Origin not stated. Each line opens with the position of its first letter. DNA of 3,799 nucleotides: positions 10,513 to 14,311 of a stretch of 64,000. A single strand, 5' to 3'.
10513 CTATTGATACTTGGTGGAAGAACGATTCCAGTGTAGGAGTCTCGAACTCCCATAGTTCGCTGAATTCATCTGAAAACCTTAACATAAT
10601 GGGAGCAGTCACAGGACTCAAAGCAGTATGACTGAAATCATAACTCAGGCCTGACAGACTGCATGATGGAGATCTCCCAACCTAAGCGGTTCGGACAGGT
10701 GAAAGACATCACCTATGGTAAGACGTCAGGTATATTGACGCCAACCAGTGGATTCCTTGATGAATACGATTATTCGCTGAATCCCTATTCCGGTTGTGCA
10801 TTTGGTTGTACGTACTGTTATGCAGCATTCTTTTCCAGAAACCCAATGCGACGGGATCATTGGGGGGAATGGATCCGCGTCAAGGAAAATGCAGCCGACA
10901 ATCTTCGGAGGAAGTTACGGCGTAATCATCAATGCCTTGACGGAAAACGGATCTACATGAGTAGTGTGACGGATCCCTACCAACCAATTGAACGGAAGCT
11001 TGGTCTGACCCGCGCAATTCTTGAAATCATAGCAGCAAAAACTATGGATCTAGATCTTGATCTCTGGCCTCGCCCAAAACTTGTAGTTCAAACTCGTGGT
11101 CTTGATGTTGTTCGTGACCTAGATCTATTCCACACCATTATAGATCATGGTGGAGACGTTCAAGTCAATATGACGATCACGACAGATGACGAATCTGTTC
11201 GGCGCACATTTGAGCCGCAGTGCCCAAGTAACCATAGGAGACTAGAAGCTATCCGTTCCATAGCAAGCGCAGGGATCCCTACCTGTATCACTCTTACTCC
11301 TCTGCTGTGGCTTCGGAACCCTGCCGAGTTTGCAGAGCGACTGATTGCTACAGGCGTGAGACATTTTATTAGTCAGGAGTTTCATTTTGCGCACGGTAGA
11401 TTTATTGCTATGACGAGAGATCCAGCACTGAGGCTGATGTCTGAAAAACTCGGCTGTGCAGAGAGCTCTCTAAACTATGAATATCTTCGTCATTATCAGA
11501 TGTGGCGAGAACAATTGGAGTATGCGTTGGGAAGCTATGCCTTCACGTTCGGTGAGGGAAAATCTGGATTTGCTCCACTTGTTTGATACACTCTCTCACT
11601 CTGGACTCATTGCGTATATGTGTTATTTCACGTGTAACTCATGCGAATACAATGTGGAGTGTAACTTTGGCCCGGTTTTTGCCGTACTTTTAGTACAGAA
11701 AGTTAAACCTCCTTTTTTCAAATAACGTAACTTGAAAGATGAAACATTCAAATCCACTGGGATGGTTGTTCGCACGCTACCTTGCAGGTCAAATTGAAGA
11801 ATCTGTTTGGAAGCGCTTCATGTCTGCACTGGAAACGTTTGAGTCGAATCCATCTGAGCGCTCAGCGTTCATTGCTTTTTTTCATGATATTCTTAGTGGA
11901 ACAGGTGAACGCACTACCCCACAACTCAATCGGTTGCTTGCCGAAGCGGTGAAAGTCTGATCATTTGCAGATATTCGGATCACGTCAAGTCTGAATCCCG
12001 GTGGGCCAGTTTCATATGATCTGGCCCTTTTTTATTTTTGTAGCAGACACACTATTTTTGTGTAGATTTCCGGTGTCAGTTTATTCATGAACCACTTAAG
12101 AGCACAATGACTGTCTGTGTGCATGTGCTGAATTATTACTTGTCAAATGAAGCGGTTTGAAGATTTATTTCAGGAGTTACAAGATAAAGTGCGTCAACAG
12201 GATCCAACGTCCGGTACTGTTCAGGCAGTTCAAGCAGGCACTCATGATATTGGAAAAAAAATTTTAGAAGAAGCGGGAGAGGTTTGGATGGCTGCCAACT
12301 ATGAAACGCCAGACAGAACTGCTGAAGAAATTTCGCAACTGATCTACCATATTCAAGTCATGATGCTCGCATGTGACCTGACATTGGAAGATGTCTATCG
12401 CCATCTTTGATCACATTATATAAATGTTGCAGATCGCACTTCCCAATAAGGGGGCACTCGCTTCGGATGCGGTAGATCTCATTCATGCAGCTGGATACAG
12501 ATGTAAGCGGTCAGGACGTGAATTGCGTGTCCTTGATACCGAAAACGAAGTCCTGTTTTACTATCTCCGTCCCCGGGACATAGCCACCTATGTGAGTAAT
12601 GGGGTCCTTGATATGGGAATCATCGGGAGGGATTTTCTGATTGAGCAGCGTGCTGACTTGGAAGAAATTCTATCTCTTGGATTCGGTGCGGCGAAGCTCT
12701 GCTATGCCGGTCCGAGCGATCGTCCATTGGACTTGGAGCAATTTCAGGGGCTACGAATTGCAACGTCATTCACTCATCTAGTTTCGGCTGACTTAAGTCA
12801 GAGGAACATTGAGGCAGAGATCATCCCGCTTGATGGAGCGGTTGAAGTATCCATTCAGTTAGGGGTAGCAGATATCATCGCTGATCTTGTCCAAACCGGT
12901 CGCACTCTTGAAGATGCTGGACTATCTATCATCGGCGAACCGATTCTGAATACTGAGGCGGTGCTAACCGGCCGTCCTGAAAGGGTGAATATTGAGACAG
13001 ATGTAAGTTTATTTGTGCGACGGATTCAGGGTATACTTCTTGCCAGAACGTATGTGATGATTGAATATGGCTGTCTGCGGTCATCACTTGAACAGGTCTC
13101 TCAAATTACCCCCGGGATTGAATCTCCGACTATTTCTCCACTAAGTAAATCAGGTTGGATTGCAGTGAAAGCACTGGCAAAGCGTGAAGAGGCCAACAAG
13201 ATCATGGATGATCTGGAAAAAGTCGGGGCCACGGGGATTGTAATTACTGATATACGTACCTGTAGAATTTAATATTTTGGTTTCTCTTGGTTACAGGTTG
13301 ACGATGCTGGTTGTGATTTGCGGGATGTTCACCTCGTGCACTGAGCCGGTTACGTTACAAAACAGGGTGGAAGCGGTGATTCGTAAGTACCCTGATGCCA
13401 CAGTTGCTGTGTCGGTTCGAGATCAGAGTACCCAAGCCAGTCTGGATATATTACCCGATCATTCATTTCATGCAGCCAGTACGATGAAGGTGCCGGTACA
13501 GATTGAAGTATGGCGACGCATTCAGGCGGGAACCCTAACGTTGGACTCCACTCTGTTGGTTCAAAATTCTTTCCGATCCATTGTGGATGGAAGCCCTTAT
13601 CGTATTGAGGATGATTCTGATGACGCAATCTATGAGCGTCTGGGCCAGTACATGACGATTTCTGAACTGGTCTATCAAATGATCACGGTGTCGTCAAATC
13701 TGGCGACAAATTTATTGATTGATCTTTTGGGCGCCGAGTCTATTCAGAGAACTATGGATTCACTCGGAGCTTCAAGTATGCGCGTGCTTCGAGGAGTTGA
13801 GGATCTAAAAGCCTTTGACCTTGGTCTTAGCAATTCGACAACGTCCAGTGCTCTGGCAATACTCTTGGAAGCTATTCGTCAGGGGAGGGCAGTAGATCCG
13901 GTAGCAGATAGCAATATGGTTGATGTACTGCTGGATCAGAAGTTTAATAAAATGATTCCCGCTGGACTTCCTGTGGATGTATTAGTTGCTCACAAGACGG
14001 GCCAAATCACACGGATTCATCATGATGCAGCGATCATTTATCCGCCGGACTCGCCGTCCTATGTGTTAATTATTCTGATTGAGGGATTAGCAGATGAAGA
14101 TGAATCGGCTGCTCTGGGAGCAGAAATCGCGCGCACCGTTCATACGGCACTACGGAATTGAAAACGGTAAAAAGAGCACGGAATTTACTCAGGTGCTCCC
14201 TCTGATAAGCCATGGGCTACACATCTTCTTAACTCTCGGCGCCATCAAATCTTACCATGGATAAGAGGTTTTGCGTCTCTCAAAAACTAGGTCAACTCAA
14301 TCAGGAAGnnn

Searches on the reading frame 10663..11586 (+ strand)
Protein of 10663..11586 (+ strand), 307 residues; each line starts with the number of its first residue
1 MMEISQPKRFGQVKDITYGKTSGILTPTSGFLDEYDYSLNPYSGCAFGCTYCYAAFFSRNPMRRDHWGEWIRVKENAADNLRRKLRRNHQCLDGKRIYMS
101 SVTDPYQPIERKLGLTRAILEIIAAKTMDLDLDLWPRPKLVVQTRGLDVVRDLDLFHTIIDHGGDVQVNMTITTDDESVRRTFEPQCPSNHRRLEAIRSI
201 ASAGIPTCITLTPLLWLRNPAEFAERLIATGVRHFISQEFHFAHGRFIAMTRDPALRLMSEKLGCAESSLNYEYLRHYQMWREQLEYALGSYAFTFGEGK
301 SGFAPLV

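Call 78: search_protein_families(library=pfam, proteins=[window:10663-11586:+], max_evalue=0.01)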
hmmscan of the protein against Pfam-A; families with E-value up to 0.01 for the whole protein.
window:10663-11586:+ (307 aa): 2 families
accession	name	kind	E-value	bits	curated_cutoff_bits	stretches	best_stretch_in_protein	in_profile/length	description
PF04055.27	Radical_SAM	-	4.5e-11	43.6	29.5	1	40-213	2-149/166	Radical SAM superfamily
PF20903.3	SPL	-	0.0012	18.3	27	0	161-229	182-248/338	Spore photoproduct lyase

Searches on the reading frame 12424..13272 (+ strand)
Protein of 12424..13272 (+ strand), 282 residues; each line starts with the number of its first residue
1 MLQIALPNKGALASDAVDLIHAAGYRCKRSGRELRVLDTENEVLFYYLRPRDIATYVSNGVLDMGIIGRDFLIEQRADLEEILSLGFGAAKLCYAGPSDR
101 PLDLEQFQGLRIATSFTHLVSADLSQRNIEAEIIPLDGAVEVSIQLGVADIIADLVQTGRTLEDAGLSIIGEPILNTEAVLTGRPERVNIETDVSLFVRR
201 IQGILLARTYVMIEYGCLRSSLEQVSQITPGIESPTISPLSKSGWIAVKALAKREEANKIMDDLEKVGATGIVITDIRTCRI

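Call 78: search_protein_families(library=pfam, proteins=[window:12424-13272:+], max_evalue=0.01)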
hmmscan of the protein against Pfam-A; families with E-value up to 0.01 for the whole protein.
window:12424-13272:+ (282 aa): 2 families
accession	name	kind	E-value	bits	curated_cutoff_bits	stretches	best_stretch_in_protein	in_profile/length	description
PF01634.23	HisG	-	2.4e-43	148.2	25.5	1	49-202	1-157/158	ATP phosphoribosyltransferase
PF08029.16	HisG_C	-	2.9e-24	85.4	23.5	1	207-278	1-72/73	HisG, C-terminal domain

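Call 88: find_related_loci(query=window:12424-13269:+, collection=genome_contigs, flank=100)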
Query window:12424-13269:+ (282 aa) in genome_contigs; peptide patterns used: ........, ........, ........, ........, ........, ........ (x = any residue, [..] = any of these).
247 stretches matched a pattern; 15 encode a relative of the query (tblastn E <= 1e-3); 15 distinct loci.
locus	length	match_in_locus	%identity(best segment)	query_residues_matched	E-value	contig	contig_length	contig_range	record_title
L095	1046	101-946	90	1-282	9e-176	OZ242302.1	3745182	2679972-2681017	MAG: Rhodothermales bacterium isolate 073f09b9-7bb2-4d87-bfd8-7931eea96a09 genome assembly, chromosome: 1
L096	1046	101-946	83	1-282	2e-165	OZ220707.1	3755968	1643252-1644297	MAG: Rhodothermales bacterium isolate 73463979-71cf-475a-bf3e-fc0c682d52d1 genome assembly, chromosome: 1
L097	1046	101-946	83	1-282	2e-165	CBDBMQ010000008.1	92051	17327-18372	MAG: Rhodothermales bacterium isolate 2f1e6004-1539-424d-a2a3-fdea80cd2d68 genome assembly, contig: contig_8, whole geno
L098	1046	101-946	82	1-282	1e-162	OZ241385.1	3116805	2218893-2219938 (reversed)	MAG: Rhodothermales bacterium isolate ca287509-31ff-4378-acd2-cec91d6888d7 genome assembly, chromosome: 1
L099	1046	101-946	82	1-282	2e-162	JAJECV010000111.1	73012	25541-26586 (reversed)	MAG: Rhodothermales bacterium isolate jk18xAbins.42 k141_608553, whole genome shotgun sequence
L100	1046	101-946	83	1-282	1e-161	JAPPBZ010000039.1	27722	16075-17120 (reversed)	MAG: Bacteroidetes bacterium isolate IRC3_bin_23 NODE_1117_length_27722_cov_6.35508, whole genome shotgun sequence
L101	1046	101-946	82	1-282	4e-161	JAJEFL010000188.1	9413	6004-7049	MAG: Rhodothermales bacterium isolate p16x43bins.4 k141_831755, whole genome shotgun sequence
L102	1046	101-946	82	1-282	3e-160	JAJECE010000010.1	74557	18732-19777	MAG: Rhodothermales bacterium isolate jk18x9bins.87 k141_27805, whole genome shotgun sequence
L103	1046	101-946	80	1-282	4e-157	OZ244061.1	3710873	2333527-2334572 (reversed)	MAG: Rhodothermales bacterium isolate 21fda42b-fcae-4b59-93a0-87e05944a696 genome assembly, chromosome: 1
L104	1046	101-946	78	1-282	3e-154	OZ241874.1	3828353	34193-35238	MAG: Rhodothermales bacterium isolate 4d6fa364-bf15-4492-bf93-c3371add2069 genome assembly, chromosome: 1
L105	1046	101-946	76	1-282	1e-152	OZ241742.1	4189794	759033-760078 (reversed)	MAG: Rhodothermales bacterium isolate 6e813d85-8f61-4035-a4a2-b9e8d494f84d genome assembly, chromosome: 1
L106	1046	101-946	75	1-282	3e-147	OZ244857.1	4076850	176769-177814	MAG: Rhodothermales bacterium isolate e2e955bd-55ea-4ae9-ac84-c634e8e550e8 genome assembly, chromosome: 1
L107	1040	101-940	76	1-282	3e-146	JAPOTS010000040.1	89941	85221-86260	MAG: Bacteroidetes bacterium isolate CAR3_bin_6 NODE_77_length_89941_cov_200.918, whole genome shotgun sequence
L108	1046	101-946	60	1-282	2e-112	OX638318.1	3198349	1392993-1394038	MAG: Rhodothermales bacterium isolate 55cba9af-49f2-4dbc-822e-66a085d3a702 genome assembly, chromosome: 1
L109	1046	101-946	83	1-282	1e-166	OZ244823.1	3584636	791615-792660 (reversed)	MAG: Rhodothermales bacterium isolate 9ce07578-5119-4228-8939-1a3e4132b483 genome assembly, chromosome: 1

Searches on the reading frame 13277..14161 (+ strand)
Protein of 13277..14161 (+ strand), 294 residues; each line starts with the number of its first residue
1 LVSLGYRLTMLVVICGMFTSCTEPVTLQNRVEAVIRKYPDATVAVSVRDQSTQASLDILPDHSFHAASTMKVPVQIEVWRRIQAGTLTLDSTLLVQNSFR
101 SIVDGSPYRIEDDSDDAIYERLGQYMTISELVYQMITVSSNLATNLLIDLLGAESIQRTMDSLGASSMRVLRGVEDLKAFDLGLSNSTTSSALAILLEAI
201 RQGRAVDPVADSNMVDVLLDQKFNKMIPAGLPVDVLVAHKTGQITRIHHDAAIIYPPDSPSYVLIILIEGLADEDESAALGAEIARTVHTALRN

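Call 78: search_protein_families(library=pfam, proteins=[window:13277-14161:+], max_evalue=0.01)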
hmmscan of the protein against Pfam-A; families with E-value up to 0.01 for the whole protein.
window:13277-14161:+ (294 aa): 1 family
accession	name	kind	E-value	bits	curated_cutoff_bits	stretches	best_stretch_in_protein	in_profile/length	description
PF13354.11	Beta-lactamase2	-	1.1e-50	172.4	22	1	45-267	2-213/214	Beta-lactamase enzyme family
